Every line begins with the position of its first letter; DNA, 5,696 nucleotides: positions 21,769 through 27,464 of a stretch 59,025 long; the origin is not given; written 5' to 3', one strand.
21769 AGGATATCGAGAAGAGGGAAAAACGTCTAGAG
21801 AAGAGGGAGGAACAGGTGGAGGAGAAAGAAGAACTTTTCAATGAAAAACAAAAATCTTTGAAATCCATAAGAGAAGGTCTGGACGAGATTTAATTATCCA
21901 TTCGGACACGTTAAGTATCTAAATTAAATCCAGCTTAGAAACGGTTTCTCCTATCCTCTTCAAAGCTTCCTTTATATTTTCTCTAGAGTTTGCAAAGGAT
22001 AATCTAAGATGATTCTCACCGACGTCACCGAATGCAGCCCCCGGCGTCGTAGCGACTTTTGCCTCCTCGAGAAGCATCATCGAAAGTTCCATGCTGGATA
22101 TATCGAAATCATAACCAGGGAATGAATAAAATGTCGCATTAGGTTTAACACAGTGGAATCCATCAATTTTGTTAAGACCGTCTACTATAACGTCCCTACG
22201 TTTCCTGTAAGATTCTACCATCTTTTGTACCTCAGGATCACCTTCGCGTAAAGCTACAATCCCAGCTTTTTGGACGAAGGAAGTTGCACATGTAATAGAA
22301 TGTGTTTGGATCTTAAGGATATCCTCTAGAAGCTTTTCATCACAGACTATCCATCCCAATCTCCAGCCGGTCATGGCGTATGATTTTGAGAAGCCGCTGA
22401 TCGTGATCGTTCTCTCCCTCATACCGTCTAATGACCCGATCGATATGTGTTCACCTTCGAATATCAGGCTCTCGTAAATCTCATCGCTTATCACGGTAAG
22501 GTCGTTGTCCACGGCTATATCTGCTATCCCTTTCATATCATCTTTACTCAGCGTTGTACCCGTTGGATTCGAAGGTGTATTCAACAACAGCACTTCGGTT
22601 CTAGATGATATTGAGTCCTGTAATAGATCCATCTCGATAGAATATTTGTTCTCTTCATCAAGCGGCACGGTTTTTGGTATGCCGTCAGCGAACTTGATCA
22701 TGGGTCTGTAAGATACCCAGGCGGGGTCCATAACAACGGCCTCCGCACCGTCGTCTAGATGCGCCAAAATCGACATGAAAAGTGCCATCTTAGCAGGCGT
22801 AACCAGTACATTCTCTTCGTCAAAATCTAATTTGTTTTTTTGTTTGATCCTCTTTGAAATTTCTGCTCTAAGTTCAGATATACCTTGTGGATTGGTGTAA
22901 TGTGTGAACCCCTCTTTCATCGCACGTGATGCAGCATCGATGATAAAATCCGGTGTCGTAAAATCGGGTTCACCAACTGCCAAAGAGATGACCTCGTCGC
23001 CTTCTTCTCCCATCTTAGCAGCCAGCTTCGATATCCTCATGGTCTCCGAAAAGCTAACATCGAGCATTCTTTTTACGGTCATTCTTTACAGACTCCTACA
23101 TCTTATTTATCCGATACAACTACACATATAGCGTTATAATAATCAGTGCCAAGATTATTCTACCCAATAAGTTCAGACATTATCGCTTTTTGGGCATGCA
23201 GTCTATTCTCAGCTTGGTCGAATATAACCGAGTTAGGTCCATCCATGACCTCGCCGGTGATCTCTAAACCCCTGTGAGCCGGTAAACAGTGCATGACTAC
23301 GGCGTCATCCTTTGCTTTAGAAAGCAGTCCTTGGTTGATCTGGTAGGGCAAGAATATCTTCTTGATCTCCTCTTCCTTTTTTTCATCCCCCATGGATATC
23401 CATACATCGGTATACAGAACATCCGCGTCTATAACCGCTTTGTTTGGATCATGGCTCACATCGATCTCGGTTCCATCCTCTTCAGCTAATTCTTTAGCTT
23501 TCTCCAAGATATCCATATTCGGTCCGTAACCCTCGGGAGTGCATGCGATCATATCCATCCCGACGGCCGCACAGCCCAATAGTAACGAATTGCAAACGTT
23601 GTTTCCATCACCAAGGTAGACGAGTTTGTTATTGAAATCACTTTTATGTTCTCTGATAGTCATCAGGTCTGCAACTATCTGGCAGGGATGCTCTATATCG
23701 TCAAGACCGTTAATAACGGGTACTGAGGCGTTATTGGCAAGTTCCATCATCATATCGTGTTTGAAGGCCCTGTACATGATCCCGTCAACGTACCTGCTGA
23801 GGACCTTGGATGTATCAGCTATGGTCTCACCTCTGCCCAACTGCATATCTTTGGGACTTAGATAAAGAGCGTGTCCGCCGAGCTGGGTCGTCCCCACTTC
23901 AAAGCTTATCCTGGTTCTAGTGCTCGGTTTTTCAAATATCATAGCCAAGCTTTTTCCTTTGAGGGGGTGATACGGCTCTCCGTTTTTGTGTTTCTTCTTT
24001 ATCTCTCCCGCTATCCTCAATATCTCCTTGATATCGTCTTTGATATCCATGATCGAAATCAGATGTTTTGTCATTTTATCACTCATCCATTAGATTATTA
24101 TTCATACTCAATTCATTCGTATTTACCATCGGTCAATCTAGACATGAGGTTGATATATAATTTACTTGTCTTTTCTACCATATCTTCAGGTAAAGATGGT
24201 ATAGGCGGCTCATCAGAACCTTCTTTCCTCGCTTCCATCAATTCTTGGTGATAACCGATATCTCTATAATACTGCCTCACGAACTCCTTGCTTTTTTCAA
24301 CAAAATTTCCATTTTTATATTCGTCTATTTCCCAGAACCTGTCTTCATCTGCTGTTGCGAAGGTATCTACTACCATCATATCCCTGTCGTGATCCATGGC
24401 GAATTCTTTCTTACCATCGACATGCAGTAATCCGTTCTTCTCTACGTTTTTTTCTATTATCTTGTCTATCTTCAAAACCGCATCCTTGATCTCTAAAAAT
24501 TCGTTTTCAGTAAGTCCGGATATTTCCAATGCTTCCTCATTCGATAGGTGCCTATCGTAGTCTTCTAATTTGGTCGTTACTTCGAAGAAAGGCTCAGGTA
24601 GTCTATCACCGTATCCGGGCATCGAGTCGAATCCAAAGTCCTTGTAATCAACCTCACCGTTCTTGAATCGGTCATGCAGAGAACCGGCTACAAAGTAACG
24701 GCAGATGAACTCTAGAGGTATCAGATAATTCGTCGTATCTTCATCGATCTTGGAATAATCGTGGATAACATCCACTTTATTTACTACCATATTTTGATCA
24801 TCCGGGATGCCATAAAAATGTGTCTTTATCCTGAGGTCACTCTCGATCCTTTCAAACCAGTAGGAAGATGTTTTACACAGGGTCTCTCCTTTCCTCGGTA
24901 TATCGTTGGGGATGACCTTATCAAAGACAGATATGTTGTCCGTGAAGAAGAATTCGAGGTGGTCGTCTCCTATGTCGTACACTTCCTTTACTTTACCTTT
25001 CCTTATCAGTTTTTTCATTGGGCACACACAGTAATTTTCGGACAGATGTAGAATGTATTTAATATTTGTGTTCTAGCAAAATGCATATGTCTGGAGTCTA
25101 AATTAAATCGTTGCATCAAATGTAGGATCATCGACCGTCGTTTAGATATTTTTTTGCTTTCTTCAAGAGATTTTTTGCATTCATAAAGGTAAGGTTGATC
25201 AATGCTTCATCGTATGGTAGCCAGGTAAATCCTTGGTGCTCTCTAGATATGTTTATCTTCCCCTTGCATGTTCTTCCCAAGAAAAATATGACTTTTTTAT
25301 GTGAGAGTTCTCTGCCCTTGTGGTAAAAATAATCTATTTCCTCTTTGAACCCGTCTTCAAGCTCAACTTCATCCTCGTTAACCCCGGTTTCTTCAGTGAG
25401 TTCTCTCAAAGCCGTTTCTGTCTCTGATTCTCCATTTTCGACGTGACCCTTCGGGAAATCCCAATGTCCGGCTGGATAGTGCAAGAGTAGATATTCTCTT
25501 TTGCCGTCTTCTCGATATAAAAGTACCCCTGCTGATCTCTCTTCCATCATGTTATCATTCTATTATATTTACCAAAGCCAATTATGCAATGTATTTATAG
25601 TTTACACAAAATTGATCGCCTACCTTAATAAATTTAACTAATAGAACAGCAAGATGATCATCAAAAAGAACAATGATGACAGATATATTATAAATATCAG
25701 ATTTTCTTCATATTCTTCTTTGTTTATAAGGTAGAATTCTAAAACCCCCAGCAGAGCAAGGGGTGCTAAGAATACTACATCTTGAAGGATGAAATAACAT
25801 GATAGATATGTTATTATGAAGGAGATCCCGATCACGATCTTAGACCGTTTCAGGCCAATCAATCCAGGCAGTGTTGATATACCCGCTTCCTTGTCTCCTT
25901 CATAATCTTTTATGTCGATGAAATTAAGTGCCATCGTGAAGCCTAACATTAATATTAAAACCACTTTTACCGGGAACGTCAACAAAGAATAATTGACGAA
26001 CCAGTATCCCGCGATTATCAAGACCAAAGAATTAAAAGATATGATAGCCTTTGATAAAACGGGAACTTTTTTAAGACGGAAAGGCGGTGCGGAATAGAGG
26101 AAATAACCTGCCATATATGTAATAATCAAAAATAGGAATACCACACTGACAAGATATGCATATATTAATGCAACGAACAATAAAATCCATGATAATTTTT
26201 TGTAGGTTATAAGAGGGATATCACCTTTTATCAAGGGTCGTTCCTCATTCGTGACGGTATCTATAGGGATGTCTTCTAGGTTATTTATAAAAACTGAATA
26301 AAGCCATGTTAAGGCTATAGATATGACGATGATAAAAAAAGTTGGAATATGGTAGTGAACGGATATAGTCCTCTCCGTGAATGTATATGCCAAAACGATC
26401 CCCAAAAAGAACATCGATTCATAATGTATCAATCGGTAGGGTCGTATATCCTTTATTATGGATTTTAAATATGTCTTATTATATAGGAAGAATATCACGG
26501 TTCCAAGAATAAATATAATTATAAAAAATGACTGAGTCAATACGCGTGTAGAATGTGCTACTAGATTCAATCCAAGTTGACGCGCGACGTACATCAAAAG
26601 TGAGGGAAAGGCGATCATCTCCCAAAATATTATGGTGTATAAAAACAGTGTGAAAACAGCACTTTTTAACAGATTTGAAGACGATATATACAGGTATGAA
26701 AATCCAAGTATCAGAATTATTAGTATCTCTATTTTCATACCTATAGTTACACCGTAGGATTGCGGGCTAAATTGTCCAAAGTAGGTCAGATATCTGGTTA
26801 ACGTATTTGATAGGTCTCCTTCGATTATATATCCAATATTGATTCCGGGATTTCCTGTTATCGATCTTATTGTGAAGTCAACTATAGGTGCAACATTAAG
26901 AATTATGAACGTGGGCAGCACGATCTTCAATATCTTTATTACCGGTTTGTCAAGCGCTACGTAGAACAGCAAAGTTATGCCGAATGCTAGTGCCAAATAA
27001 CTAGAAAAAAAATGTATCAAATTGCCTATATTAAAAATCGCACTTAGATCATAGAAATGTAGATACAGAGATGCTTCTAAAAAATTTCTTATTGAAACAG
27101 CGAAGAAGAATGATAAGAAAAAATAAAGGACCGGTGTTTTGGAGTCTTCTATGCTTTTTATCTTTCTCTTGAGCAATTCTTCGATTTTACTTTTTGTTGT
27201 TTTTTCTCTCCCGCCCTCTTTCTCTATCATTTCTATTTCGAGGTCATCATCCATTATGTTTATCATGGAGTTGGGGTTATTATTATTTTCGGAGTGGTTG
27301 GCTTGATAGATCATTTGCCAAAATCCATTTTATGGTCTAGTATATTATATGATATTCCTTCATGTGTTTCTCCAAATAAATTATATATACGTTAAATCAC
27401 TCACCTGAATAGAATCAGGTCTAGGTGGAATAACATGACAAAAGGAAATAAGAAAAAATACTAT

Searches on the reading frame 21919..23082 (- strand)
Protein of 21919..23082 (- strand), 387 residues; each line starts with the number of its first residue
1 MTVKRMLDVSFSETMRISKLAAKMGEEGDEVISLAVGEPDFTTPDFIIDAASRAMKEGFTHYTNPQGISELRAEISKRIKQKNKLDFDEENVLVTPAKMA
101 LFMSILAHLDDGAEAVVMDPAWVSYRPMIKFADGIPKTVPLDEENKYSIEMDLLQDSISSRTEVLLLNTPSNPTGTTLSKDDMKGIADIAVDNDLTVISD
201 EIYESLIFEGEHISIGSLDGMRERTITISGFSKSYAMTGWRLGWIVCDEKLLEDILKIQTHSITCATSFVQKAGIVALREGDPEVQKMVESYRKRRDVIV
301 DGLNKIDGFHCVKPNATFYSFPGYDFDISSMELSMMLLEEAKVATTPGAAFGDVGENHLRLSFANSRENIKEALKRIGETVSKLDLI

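Call 9: search_protein_families(library=pfam, proteins=[window:21919-23082:-])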
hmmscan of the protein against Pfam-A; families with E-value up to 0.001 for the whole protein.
window:21919-23082:- (387 aa): 2 families
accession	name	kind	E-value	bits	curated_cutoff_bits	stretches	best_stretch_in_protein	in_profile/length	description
PF00155.27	Aminotran_1_2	-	5.7e-68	230.2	19.7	1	30-377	2-361/361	Aminotransferase class I and II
PF01053.26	Cys_Met_Meta_PP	-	0.00043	19.4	27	1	89-205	68-178/381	Cys/Met metabolism PLP-dependent enzyme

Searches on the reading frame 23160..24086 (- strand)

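Call 9: search_protein_families(library=pfam, proteins=[window:23160-24086:-])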
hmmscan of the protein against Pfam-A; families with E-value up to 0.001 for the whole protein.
window:23160-24086:- (308 aa): 2 families
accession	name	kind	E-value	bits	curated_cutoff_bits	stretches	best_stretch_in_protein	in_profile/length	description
PF00185.30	OTCace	-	9.6e-60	201.6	29.4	1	153-304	3-155/157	Aspartate/ornithine carbamoyltransferase, Asp/Orn binding domain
PF02729.26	OTCace_N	-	9.5e-51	172.2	29.9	1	7-146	1-148/148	Aspartate/ornithine carbamoyltransferase, carbamoyl-P binding domain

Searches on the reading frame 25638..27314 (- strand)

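Call 25: search_protein_families(library=pfam, proteins=[window:25638-27314:-])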
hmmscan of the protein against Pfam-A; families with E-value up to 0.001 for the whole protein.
window:25638-27314:- (558 aa): 1 family
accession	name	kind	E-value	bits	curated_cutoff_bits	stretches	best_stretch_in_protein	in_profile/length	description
PF01040.23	UbiA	-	1.9e-25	90.1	34.2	1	322-529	18-231/250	UbiA prenyltransferase family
